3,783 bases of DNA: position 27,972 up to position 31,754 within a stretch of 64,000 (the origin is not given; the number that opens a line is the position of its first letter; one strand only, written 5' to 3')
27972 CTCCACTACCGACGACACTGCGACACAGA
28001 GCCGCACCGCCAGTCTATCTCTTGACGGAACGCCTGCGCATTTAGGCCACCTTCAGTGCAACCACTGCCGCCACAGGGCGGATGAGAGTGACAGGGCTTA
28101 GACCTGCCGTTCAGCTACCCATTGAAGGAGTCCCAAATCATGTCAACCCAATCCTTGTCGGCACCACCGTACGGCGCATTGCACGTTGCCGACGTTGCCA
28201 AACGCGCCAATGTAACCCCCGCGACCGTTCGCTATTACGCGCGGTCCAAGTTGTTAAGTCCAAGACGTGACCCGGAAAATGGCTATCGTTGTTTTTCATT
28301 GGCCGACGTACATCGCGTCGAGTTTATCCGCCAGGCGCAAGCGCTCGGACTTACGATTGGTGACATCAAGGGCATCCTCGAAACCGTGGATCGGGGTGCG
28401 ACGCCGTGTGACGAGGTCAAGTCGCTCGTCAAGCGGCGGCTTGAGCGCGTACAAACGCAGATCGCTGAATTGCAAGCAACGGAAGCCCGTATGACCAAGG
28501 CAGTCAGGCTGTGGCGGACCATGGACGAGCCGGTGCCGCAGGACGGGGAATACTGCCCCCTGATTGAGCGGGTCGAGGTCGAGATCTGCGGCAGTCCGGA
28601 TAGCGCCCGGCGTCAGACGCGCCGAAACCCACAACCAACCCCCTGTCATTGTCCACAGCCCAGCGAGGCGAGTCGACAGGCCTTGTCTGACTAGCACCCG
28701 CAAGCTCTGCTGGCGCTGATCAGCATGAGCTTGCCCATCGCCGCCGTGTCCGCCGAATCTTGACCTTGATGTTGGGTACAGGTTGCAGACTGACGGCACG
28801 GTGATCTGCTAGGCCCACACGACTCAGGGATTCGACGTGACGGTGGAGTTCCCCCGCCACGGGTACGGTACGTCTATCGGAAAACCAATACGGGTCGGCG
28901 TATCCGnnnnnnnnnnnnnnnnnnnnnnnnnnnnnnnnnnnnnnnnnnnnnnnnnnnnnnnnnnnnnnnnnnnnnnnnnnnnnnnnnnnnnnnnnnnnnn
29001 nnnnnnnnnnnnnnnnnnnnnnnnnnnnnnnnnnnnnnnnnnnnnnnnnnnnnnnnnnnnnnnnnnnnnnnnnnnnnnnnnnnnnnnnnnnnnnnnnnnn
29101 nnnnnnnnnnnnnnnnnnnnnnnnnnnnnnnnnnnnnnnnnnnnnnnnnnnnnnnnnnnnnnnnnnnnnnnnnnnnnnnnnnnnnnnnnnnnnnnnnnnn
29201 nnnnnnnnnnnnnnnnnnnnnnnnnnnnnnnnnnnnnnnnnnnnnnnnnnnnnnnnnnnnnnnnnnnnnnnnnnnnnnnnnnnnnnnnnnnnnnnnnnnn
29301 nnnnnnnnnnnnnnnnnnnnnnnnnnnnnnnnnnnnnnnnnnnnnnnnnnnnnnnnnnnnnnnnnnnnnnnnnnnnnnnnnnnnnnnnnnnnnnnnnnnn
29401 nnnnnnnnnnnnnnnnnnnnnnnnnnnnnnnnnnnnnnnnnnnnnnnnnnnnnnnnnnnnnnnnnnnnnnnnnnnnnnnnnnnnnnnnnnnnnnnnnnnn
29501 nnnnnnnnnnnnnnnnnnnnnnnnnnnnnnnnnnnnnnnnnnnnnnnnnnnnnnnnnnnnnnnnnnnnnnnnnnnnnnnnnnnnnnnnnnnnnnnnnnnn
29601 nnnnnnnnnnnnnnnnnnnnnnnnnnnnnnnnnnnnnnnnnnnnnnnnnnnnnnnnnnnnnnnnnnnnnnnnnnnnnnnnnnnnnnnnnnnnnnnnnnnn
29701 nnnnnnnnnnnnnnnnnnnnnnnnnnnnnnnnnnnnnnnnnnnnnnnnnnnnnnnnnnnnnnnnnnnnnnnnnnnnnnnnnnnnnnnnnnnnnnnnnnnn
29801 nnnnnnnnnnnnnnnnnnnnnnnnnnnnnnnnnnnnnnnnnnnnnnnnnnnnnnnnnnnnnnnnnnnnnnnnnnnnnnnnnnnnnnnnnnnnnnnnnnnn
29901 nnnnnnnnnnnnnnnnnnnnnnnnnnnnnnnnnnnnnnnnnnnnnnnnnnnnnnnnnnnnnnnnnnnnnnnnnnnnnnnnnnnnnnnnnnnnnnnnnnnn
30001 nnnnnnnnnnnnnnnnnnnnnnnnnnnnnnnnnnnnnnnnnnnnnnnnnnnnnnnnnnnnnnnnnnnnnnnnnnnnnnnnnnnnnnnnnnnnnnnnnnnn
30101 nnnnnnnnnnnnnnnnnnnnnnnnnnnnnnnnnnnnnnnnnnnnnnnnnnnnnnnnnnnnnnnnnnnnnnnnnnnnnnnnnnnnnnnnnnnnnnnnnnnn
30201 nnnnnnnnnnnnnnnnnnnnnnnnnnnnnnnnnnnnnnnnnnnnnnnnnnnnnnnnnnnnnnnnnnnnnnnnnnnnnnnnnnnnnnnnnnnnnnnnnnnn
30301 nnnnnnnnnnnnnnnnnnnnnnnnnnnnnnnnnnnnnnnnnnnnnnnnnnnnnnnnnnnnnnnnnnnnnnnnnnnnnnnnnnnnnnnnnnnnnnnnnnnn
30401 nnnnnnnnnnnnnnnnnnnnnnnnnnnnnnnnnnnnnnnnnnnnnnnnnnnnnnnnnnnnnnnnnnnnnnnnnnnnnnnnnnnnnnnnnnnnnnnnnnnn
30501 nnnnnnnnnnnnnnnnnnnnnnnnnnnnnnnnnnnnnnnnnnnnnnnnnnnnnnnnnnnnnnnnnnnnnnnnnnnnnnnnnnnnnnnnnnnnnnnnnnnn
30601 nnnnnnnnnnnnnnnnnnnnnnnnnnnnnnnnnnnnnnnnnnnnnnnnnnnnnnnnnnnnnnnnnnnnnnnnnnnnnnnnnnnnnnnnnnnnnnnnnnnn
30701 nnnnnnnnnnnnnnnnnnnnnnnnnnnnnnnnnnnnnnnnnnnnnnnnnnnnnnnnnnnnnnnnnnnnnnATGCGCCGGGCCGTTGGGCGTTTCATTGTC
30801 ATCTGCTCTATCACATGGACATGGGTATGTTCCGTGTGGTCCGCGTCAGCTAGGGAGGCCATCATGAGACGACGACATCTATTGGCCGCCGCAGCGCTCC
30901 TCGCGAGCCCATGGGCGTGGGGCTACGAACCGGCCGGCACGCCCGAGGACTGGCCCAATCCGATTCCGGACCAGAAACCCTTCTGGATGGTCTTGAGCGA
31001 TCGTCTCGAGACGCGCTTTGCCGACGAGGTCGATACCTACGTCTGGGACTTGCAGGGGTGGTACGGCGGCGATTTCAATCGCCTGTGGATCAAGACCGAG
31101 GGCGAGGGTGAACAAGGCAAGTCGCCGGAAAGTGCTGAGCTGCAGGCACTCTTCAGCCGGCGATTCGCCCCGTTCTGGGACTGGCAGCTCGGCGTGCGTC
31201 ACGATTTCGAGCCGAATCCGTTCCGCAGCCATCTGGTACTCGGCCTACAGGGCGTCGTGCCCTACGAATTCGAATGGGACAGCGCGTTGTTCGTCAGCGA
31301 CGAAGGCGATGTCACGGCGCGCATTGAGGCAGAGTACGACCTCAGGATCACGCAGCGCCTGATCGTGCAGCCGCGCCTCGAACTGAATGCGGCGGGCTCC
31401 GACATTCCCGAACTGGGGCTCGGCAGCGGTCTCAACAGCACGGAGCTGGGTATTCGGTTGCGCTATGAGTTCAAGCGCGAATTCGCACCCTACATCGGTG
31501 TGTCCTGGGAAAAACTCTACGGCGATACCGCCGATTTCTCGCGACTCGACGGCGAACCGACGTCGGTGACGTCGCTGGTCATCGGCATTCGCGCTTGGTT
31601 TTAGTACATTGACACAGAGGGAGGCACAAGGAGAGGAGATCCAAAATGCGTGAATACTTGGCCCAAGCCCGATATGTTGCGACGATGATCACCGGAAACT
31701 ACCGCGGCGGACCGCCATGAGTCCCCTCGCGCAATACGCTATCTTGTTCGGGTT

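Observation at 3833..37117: Dispersed operator family (GACCTK-N11-CAGGTY inside 19/20-bp-spacer promoters) suggests one MerR regulon linking metal, carbon and envelope genes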

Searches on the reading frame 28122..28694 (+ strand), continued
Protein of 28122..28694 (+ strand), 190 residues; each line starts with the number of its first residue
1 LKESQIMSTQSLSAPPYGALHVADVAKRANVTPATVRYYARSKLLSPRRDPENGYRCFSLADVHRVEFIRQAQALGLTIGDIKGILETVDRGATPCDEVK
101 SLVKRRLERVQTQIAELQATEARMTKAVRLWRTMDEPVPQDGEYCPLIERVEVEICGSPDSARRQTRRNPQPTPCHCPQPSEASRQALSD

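Call 21: find_encoding_contigs(protein=P0008, flank=10000, max_places=2)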
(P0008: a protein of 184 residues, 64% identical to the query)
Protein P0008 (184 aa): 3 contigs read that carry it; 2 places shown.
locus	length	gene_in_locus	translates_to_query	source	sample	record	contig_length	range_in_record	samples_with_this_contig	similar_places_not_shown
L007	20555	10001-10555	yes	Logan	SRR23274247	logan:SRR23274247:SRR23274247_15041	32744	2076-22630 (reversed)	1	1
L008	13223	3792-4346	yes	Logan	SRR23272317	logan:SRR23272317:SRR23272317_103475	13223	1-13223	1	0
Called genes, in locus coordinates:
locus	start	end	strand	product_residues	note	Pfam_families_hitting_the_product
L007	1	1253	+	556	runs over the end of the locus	PF14691:Fer4_20, PF01266:DAO (weak), PF07992:Pyr_redox_2, PF13450:NAD_binding_8 (weak), PF13738:Pyr_redox_3, PF14697:Fer4_21, PF12838:Fer4_7, PF00037:Fer4 (weak), +4 more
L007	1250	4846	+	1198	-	PF01855:POR_N, PF17147:PFOR_II, PF01558:POR, PF10371:EKR, PF12838:Fer4_7, PF13183:Fer4_8, PF13187:Fer4_9, PF13484:Fer4_16, +8 more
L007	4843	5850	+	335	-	PF01180:DHO_dh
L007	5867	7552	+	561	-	PF18158:AidB_N, PF02770:Acyl-CoA_dh_M, PF00441:Acyl-CoA_dh_1, PF08028:Acyl-CoA_dh_2 (weak)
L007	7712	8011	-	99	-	-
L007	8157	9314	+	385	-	PF02353:CMAS, PF13489:Methyltransf_23, PF08241:Methyltransf_11, PF08242:Methyltransf_12, PF13649:Methyltransf_25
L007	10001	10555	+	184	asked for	PF00376:MerR, PF13411:MerR_1, PF09278:MerR-DNA-bind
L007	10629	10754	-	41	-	-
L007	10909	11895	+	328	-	PF01145:Band_7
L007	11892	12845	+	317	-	PF01145:Band_7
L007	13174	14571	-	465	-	PF21085:CusS, PF00672:HAMP (weak), PF26769:HAMP_PhoQ (faint), PF00512:HisKA, PF02518:HATPase_c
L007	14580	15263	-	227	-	PF00072:Response_reg, PF00486:Trans_reg_C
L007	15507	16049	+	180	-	PF00376:MerR, PF13411:MerR_1, PF09278:MerR-DNA-bind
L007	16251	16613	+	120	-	-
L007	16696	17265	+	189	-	PF13442:Cytochrome_CBB3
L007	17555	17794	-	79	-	-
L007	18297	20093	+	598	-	PF07732:Cu-oxidase_3, PF00394:Cu-oxidase, PF07731:Cu-oxidase_2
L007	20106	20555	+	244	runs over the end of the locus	PF05275:CopB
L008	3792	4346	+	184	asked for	PF00376:MerR, PF13411:MerR_1, PF09278:MerR-DNA-bind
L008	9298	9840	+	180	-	PF00376:MerR, PF13411:MerR_1, PF09278:MerR-DNA-bind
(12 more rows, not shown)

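Call 29: search_solved_structures(query=window:28140-28691:+, max_evalue=0.00001, show_alignments=4)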
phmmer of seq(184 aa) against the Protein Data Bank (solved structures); distinct sequences matched with E-value up to 0.00001: 14.
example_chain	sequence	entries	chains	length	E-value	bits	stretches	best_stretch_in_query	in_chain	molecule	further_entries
4ua1_A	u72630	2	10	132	3.2e-14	56.3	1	15-143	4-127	Regulatory protein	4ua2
6jgv_A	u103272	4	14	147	3.7e-13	52.8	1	16-123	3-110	CadR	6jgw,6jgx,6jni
6jgf_A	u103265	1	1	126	4.1e-13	52.7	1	16-121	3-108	CadR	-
5crl_A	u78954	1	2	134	5.1e-13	52.4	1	16-122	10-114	Mercuric resistance operon regulatory protein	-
6jyw_A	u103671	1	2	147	5.2e-13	52.3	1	16-123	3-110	CadR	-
5gpe_A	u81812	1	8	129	8.1e-12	48.4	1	15-119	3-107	Transcriptional regulator, MerR-family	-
6ldi_G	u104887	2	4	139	3.1e-09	40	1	13-144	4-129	HTH-type transcriptional regulator CueR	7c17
1q05_A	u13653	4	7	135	1.2e-08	38.2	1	15-144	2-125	Transcriptional regulator cueR | HTH-type transcriptional regulator CueR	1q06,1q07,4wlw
6xh7_G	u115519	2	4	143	1.4e-08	37.9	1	15-144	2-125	HTH-type transcriptional regulator CueR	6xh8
4wls_A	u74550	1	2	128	3.6e-08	36.6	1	15-117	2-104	HTH-type transcriptional regulator CueR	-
1q08_A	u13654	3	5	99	1.6e-07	34.5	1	56-146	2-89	Zn(II)-responsive regulator of zntA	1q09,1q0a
3gp4_A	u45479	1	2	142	1.7e-06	31.1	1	14-114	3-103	Transcriptional regulator, MerR family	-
3qao_A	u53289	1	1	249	4.5e-06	29.7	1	13-114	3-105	MerR-like transcriptional regulator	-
1jbg_A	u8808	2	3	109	7.7e-06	29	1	16-110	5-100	transcription activator of multidrug-efflux transporter genes mta | transcription activator MtaN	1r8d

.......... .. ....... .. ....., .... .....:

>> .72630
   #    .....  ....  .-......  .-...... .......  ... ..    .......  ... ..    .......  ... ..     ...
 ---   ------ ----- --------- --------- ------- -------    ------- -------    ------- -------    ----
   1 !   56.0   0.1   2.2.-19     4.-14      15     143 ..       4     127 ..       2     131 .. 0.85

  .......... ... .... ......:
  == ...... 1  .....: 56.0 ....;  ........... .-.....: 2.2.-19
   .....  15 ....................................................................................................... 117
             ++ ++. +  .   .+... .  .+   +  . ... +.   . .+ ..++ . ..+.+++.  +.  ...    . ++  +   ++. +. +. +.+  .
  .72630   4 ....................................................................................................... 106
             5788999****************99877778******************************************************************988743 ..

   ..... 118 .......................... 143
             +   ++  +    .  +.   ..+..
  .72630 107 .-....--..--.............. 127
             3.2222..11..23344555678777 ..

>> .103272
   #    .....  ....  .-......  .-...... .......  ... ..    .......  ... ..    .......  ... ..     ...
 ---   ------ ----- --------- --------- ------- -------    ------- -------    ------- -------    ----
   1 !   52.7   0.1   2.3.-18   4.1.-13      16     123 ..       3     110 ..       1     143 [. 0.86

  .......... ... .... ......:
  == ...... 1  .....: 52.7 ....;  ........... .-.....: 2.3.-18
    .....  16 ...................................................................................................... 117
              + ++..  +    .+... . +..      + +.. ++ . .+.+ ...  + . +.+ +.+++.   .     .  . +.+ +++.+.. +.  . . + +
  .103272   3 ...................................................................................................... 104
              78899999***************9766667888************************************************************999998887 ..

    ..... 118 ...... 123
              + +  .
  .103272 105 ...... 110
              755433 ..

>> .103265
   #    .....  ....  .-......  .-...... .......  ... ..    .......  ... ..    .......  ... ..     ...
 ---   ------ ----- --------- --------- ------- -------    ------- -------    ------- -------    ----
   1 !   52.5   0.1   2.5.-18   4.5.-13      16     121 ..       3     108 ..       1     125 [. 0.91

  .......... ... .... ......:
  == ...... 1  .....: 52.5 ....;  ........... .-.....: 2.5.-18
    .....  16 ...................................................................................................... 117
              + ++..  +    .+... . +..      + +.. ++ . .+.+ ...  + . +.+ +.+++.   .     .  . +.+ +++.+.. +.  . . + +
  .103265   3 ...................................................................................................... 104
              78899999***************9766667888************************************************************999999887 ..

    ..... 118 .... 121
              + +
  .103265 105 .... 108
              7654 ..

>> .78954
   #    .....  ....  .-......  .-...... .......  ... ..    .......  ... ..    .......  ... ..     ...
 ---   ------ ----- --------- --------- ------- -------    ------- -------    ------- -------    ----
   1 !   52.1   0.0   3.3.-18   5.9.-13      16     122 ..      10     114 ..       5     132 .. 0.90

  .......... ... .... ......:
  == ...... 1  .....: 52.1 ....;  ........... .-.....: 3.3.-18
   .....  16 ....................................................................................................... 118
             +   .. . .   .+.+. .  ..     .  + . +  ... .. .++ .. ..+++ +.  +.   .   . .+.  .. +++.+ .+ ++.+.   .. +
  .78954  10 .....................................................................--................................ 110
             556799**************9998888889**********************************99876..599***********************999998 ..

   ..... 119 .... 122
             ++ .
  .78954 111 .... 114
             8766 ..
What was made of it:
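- Closest known: MerR/MerD of mercury resistance operons. Same: The closest solved structure is Bacillus MerR (4ua1, call 29).
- They align over their full length with structurally solved MerR and CadR (call 29). They correspond to two of the three Hg ligands of Bacillus MerR (call 29).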

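Call 42: find_encoding_contigs(protein=P0099, flank=10000, max_places=1)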
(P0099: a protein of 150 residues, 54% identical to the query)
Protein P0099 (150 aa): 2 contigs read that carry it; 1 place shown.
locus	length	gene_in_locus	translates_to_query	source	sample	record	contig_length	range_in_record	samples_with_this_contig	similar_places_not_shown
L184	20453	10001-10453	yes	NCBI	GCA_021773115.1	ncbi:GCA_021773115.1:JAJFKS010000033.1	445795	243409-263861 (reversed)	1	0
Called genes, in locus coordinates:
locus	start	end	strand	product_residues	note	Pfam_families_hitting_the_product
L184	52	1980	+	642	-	PF00034:Cytochrom_C (weak), PF13442:Cytochrome_CBB3 (weak), PF03239:FTR1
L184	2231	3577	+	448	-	PF05896:NQRA_N, PF24836:NQRA_2nd, PF11973:NQRA_SLBB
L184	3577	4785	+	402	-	PF03116:NQR2_RnfD_RnfE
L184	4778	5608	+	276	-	PF04205:FMN_bind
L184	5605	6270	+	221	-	PF02508:Rnf-Nqr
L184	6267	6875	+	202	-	PF02508:Rnf-Nqr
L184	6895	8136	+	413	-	PF00111:Fer2, PF00970:FAD_binding_6 (faint), PF00175:NAD_binding_1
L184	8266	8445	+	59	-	-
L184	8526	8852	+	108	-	PF00571:CBS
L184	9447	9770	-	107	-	-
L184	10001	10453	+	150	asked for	PF00376:MerR, PF13411:MerR_1, PF09278:MerR-DNA-bind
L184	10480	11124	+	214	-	PF01209:Ubie_methyltran, PF13489:Methyltransf_23, PF05175:MTS, PF13847:Methyltransf_31, PF02390:Methyltransf_4, PF13649:Methyltransf_25, PF08241:Methyltransf_11, PF08242:Methyltransf_12, +3 more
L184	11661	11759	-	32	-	-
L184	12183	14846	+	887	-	PF07715:Plug, PF00593:TonB_dep_Rec_b-barrel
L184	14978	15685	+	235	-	PF03929:PepSY_TM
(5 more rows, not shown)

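Call 43: find_encoding_contigs(protein=P0094, flank=10000, max_places=1)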
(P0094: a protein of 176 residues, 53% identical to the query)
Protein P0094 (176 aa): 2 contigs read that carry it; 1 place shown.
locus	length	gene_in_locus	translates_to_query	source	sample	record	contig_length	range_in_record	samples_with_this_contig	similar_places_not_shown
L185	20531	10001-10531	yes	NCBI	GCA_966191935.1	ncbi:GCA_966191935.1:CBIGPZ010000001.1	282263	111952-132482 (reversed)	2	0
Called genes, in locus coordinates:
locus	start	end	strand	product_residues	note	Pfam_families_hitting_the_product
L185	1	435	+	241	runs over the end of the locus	-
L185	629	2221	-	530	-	PF01645:Glu_synthase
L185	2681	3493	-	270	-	PF13365:Trypsin_2, PF00089:Trypsin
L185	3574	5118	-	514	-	PF01970:TctA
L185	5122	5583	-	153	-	PF07331:TctB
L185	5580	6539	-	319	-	PF03401:TctC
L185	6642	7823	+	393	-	PF02746:MR_MLE_N, PF13378:MR_MLE_C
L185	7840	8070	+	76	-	-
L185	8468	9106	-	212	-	PF13590:DUF4136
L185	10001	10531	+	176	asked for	PF00376:MerR, PF13411:MerR_1, PF09278:MerR-DNA-bind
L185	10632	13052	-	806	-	-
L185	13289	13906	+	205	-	PF03848:TehB (weak), PF08241:Methyltransf_11 (weak), PF13649:Methyltransf_25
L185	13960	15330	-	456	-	PF00753:Lactamase_B, PF23023:Anti-Pycsar_Apyc1 (faint), PF12706:Lactamase_B_2, PF22505:RNase_J_b_CASP, PF07521:RMMBL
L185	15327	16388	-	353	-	PF00296:Bac_luciferase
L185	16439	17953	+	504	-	PF01425:Amidase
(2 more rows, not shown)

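Call 44: find_encoding_contigs(protein=P0090, flank=10000, max_places=1)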
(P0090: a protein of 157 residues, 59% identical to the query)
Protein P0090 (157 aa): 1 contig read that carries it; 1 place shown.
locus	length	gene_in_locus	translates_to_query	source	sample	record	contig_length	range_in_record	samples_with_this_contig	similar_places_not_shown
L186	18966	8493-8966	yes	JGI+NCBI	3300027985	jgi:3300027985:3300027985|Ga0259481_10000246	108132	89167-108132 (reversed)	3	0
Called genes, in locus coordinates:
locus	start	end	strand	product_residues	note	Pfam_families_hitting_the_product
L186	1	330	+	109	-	?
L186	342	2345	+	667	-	-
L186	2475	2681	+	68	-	-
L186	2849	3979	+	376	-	PF12704:MacB_PCD, PF02687:FtsX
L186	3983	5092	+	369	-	PF12704:MacB_PCD, PF02687:FtsX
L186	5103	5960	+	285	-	PF00005:ABC_tran, PF02463:SMC_N (faint), PF13191:AAA_16 (faint), PF04945:YHS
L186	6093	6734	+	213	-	PF07044:DUF1329 (weak), PF17131:TP_0789-like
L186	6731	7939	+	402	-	-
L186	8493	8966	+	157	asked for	PF00376:MerR, PF13411:MerR_1, PF09278:MerR-DNA-bind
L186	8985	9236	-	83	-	PF19837:DUF6316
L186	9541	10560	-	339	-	PF00348:polyprenyl_synt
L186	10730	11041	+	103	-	PF00829:Ribosomal_L21p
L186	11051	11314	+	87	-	PF01016:Ribosomal_L27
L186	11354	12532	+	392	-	PF01018:GTP1_OBG, PF02421:FeoB_N (weak), PF01926:MMR_HSR1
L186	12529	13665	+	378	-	PF00696:AA_kinase, PF01472:PUA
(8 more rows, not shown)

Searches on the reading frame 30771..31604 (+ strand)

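Call 5: search_protein_families(library=pfam, proteins=[window:30771-31604:+], max_evalue=0.00001)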
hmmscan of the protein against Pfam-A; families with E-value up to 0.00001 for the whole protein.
window:30771-31604:+ (277 aa): 1 family
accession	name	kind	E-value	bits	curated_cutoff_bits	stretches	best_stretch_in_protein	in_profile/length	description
PF05275.17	CopB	-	5e-88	294.6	27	1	71-277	2-208/208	Copper resistance protein B precursor (CopB)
